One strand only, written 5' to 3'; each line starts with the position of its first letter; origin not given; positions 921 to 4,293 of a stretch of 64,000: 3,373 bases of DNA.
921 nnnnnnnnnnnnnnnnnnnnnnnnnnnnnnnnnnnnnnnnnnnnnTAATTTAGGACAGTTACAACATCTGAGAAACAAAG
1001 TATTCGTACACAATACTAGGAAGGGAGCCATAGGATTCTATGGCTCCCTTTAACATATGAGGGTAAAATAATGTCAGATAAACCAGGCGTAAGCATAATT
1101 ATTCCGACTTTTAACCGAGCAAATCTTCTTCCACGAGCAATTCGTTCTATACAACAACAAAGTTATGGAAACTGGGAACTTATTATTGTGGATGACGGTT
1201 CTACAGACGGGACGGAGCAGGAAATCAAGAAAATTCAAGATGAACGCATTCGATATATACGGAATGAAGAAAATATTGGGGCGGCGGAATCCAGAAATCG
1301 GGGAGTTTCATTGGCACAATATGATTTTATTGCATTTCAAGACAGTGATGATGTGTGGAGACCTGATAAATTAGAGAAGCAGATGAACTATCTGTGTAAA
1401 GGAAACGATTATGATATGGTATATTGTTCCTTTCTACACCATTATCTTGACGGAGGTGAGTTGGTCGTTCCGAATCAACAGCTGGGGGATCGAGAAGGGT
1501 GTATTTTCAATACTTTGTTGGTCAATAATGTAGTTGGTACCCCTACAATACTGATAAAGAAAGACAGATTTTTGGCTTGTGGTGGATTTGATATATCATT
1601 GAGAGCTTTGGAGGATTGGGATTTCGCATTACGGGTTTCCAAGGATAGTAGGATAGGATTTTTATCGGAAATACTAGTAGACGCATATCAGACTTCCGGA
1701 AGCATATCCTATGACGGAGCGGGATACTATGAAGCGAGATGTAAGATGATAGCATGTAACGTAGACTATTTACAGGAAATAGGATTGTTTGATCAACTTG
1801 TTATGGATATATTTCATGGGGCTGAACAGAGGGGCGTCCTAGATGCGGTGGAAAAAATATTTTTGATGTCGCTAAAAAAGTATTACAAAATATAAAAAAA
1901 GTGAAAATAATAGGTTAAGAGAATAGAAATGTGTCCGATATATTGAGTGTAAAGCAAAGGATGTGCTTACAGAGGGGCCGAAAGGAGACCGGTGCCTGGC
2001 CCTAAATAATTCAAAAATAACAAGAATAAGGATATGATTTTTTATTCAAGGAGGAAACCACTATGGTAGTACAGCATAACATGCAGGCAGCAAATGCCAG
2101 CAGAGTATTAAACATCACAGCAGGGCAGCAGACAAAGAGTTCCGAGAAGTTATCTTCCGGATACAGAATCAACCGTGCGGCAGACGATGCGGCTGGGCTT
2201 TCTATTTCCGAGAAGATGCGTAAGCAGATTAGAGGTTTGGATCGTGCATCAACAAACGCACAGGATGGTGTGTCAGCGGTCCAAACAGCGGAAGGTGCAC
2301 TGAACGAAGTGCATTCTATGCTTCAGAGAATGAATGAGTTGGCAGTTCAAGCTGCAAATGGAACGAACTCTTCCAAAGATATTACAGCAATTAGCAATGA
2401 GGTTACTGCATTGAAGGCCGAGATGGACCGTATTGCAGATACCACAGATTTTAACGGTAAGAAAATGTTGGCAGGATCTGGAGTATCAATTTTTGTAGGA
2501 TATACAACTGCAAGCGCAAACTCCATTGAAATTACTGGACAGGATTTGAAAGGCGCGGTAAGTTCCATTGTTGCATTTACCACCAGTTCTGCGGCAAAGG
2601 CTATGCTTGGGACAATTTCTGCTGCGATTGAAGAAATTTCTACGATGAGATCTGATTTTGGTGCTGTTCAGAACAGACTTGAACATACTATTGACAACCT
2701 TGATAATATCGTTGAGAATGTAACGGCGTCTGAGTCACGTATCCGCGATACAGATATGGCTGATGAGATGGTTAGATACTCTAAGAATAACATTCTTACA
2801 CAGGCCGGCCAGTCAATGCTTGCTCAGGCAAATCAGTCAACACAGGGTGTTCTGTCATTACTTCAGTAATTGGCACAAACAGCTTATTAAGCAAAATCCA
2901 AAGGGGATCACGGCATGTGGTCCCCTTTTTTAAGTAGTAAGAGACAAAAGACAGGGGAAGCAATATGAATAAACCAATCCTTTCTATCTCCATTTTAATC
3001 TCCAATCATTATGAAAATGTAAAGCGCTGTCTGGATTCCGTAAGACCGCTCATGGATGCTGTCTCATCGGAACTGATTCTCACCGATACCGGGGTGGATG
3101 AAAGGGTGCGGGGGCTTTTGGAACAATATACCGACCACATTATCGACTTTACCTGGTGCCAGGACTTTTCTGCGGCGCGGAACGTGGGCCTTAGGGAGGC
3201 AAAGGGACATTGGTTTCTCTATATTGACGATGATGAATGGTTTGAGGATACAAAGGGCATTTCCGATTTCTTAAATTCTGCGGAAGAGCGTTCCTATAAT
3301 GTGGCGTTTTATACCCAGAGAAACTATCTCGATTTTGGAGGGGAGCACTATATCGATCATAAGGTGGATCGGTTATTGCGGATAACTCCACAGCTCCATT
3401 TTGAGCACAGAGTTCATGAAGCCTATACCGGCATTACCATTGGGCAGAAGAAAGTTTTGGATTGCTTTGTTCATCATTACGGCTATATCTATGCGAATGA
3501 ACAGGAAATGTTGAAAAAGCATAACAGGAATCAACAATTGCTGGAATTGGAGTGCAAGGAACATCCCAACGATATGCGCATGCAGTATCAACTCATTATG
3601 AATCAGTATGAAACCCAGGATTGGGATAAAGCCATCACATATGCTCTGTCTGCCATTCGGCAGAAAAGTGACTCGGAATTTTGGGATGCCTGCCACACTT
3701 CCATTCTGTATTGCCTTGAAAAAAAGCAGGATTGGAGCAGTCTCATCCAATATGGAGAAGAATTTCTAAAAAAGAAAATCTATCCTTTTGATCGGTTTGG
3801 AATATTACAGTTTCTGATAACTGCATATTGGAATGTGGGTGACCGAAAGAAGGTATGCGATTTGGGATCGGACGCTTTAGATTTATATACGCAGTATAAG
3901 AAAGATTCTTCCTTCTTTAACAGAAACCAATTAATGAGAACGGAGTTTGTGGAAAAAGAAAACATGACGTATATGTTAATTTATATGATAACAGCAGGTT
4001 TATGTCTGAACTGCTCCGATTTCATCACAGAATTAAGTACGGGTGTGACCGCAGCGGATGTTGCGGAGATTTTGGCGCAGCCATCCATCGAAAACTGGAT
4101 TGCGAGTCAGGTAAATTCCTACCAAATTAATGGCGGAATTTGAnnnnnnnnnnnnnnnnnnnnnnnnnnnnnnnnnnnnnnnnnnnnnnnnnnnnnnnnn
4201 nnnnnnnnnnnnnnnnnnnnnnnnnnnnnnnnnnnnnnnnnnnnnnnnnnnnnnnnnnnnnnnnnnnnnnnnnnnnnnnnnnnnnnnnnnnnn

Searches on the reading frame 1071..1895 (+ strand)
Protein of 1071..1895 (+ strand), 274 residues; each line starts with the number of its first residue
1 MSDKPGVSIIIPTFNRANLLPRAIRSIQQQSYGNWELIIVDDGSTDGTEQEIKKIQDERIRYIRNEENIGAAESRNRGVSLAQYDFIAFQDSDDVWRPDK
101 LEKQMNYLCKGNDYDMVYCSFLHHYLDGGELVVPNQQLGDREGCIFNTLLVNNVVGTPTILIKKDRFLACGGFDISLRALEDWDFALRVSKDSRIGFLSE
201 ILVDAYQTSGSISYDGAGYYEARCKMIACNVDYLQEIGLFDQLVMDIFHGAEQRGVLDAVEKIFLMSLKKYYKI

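Call 4: search_protein_families(library=pfam, proteins=[window:1071-1895:+], max_evalue=0.01)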
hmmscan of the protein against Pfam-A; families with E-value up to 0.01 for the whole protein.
window:1071-1895:+ (274 aa): 3 families
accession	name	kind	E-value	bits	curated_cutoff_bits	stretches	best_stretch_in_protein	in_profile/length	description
PF00535.33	Glycos_transf_2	-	1.1e-39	136.5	23.3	1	8-134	1-128/168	Glycosyl transferase family 2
PF10111.15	Glyco_tranf_2_2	-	6.2e-23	82.1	27.3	1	9-192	2-202/276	Glycosyltransferase like family 2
PF13641.12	Glyco_tranf_2_3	-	4.6e-17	63.2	27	1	5-134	1-134/230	Glycosyltransferase like family 2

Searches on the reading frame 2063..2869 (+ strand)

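Call 4: search_protein_families(library=pfam, proteins=[window:2063-2869:+], max_evalue=0.01)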
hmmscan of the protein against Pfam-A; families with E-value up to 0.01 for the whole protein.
window:2063-2869:+ (268 aa): 4 families
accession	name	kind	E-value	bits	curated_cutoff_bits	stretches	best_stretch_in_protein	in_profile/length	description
PF00669.25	Flagellin_N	-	1.7e-44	151.7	26.6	1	3-139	1-137/139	Bacterial flagellin N-terminal helical region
PF00700.27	Flagellin_C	-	8.5e-30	103.4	23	1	183-267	2-86/86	Bacterial flagellin C-terminal helical region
PF05597.16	Phasin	-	0.0021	18.6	28.8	0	49-124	48-124/126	Poly(hydroxyalcanoate) granule associated protein (phasin)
PF20663.3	COG4_N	-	0.0099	16.4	27.3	0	179-232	8-61/107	Conserved oligomeric Golgi complex subunit 4, N-terminal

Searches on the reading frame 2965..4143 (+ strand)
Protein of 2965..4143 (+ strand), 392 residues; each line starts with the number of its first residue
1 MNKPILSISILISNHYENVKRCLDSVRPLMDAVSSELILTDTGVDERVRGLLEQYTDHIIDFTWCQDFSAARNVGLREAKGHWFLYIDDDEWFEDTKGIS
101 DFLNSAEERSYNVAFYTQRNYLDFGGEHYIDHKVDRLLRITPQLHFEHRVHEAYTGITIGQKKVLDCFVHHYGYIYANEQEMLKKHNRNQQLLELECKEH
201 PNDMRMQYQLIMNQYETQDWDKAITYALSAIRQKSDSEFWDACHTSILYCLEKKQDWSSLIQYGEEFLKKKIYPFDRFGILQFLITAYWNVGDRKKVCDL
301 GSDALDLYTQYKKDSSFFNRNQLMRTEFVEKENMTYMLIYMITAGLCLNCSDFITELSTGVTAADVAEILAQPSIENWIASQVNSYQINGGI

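Call 4: search_protein_families(library=pfam, proteins=[window:2965-4143:+], max_evalue=0.01)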
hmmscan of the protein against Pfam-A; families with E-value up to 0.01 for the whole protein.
window:2965-4143:+ (392 aa): 2 families
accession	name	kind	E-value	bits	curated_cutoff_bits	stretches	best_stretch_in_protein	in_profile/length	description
PF00535.33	Glycos_transf_2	-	3e-12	47.2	23.3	1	8-165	2-164/168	Glycosyl transferase family 2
PF17716.6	RIMC1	-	0.0076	15.9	25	0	294-333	18-57/256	RAB7A-interacting MON1-CCZ1 complex subunit 1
